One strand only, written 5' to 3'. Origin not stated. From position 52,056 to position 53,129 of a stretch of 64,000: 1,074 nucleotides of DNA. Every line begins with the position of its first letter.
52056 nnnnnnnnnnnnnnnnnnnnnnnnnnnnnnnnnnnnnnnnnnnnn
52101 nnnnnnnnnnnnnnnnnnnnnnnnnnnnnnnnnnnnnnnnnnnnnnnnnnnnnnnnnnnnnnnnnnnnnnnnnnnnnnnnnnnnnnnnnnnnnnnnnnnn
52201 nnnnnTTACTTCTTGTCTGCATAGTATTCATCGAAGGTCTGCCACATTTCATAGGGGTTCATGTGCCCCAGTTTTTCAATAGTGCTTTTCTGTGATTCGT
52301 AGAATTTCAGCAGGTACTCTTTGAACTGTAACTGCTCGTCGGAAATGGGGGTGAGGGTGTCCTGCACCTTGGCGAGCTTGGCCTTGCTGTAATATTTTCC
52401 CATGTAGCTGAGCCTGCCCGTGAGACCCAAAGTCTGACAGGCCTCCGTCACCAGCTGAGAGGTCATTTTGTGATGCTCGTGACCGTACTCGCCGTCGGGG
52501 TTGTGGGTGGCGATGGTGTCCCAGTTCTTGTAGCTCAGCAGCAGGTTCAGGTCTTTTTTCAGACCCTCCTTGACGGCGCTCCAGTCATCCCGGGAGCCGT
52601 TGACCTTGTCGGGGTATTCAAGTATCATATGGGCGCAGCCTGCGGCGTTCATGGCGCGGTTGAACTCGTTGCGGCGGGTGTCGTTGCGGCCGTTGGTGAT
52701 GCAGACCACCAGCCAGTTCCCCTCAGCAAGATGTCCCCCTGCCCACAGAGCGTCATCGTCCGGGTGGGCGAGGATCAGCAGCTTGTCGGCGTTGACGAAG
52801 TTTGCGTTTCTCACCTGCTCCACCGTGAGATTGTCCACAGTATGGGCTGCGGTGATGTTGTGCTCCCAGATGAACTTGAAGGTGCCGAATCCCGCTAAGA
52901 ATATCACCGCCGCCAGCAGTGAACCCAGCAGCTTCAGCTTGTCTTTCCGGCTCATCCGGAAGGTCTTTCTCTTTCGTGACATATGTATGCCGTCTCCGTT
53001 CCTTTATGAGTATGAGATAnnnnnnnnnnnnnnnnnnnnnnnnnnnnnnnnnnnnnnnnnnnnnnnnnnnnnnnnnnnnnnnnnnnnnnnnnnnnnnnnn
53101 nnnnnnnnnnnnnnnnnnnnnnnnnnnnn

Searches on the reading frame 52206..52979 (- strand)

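Call 17: search_protein_families(library=pfam, proteins=[window:52206-52979:-], max_evalue=0.01)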
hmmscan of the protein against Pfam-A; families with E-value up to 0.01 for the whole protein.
window:52206-52979:- (257 aa): 1 family
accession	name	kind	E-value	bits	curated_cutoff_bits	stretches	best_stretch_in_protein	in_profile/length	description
PF02585.22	PIG-L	-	2.1e-13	51.3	28.2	1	67-181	1-129/129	GlcNAc-PI de-N-acetylase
